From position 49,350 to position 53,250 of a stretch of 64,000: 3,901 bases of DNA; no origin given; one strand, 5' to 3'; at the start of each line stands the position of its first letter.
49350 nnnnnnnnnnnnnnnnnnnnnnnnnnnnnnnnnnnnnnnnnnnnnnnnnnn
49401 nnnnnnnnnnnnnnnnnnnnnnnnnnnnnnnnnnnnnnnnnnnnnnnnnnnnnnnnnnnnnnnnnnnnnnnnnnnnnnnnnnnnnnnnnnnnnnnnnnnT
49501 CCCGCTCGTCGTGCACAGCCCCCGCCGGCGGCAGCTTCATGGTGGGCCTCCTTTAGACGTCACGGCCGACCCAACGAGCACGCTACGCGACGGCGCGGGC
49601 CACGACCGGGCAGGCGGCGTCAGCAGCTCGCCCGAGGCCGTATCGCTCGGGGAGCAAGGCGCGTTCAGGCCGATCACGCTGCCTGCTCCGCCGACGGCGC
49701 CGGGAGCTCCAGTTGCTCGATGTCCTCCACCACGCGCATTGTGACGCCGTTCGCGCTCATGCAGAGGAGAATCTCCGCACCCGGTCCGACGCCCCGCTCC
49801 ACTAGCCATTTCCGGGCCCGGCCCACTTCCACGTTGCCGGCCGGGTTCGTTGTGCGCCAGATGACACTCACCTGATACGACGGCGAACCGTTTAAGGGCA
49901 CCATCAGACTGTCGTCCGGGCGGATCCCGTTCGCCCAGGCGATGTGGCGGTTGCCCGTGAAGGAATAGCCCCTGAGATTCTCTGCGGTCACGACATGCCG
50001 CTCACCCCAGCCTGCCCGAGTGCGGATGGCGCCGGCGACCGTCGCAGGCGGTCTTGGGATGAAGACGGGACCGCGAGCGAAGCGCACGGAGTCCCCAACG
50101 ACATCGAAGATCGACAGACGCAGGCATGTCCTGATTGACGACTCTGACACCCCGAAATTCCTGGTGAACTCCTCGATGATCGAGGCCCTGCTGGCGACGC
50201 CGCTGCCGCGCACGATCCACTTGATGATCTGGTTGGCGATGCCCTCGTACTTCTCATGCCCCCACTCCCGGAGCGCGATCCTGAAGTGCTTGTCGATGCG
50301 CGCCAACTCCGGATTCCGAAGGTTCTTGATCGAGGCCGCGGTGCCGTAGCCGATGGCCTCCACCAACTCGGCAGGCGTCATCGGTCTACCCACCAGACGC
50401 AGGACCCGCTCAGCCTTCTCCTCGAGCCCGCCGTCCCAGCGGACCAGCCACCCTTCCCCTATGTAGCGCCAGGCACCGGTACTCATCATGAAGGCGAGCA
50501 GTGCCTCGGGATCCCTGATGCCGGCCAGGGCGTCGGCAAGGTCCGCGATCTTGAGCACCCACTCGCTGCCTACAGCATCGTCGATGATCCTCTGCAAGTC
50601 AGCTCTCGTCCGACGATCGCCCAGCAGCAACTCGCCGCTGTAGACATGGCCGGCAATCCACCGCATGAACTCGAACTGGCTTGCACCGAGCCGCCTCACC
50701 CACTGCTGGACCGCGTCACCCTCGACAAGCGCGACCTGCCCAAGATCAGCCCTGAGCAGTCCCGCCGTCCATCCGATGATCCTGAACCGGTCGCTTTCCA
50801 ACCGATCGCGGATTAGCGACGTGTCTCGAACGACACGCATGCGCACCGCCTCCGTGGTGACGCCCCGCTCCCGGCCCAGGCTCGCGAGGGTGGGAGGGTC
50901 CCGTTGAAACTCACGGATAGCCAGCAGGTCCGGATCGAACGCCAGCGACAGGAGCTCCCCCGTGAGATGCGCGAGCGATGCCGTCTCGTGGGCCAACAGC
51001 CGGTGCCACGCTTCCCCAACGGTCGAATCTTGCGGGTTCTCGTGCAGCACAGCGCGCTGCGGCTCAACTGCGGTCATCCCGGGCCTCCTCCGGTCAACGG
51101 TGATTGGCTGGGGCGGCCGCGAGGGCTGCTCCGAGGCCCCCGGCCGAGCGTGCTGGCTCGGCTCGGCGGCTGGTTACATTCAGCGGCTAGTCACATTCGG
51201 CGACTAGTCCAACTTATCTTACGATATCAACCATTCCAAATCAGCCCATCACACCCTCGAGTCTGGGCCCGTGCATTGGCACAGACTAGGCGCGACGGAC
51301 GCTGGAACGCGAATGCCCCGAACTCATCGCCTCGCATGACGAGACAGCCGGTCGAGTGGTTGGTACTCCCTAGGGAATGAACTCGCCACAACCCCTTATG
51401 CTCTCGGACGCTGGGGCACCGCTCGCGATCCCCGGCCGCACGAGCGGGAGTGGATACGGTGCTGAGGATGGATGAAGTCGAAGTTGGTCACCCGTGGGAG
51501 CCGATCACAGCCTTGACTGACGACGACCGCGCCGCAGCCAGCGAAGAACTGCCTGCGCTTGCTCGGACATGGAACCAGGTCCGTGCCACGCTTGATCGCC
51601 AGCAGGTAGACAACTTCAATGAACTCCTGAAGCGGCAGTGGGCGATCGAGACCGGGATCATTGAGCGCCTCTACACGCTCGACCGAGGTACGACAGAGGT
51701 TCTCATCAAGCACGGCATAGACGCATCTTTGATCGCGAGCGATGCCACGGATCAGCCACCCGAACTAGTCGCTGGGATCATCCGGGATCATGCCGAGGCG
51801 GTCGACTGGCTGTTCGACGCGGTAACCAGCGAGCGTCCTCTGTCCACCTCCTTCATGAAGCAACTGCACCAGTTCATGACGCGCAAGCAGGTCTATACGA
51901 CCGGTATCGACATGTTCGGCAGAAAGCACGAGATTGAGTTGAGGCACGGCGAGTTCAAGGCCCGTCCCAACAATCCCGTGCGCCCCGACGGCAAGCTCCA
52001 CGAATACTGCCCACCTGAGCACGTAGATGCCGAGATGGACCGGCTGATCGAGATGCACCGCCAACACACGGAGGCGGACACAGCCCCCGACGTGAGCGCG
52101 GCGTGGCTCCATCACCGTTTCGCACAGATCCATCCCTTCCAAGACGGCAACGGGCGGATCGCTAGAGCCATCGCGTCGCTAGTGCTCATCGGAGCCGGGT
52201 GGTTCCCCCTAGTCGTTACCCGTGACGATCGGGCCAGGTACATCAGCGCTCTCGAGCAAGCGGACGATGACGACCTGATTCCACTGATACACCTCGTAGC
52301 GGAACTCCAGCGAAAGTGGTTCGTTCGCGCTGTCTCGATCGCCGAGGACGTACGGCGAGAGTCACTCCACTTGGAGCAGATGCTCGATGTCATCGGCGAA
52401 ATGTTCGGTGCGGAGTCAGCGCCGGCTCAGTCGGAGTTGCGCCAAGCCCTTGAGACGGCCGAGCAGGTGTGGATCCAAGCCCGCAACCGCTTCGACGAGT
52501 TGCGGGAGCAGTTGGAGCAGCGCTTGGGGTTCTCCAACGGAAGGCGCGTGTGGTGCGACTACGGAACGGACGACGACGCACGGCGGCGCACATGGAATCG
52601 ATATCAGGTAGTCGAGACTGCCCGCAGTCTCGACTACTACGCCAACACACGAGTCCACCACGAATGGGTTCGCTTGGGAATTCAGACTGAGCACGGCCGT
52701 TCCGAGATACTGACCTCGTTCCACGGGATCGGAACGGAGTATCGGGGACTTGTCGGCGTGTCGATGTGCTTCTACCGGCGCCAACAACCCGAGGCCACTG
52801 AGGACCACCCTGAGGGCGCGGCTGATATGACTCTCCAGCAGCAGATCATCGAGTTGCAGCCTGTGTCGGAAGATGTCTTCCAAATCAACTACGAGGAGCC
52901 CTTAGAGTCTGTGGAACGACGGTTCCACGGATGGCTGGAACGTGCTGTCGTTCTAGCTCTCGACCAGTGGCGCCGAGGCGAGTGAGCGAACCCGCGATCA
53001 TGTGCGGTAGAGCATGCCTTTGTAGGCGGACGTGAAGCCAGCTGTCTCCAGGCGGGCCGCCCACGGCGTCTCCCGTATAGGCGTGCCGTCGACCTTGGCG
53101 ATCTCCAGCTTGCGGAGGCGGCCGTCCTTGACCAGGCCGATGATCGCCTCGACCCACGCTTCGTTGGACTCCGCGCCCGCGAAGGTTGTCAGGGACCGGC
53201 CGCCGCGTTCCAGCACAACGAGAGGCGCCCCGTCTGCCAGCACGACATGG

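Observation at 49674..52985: A/T-richer divergent pair: a multi-HTH protein and a canonical Fic AMPylase, inserted next to lhr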

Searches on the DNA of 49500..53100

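Call 62: search_rna_families(source=window, start=49500, end=53100, threshold=evalue, max_evalue=1)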
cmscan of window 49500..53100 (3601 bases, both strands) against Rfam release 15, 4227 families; matches with E-value up to 1: 0.
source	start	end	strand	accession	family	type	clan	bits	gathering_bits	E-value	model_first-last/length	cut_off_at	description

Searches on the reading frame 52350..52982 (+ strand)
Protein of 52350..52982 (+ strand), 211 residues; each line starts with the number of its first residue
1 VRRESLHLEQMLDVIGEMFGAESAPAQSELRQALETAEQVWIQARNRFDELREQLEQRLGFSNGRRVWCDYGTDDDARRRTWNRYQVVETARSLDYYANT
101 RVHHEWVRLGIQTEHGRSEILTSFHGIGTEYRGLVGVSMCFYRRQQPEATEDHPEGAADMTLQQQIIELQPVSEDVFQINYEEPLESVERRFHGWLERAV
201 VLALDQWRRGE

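Call 66: find_homologous_proteins(query=window:52350-52982:+, max_evalue=0.001)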
Query seq(211 aa) (211 aa): 13 proteins with E <= 0.001 among 526 candidates.
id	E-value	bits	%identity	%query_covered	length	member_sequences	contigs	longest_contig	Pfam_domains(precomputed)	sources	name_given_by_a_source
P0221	4.8e-66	240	55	100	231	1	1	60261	-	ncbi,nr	ncbi:MAG: hypothetical protein OXB92_09820 [Acidimicrobiaceae bacterium]|nr:hypothetical protein [Ac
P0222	1.8e-59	219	51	100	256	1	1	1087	-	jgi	jgi:hypothetical protein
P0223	7.7e-59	217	69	73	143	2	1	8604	-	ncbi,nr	ncbi:MAG: hypothetical protein F4125_01170 [Acidimicrobiaceae bacterium]|nr:hypothetical protein [Ac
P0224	2.4e-52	195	50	95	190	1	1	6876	-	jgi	jgi:hypothetical protein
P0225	1.6e-50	189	78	52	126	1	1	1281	-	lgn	-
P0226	8.3e-48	180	47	100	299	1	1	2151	PF02661.24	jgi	jgi:hypothetical protein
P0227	4.3e-47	178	59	70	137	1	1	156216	-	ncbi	ncbi:MAG: hypothetical protein ACT4OX_03090 [Actinomycetota bacterium]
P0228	1.6e-45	173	65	62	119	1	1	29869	-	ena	-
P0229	1.6e-43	166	66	56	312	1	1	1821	-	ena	-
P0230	2.4e-40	156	49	82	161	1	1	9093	-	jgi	jgi:hypothetical protein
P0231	4.2e-39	152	59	58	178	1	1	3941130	-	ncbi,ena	-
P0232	7.9e-37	145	62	50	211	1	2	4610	-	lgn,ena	-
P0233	1.6e-30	124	39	100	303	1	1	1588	PF02661.24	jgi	jgi:hypothetical protein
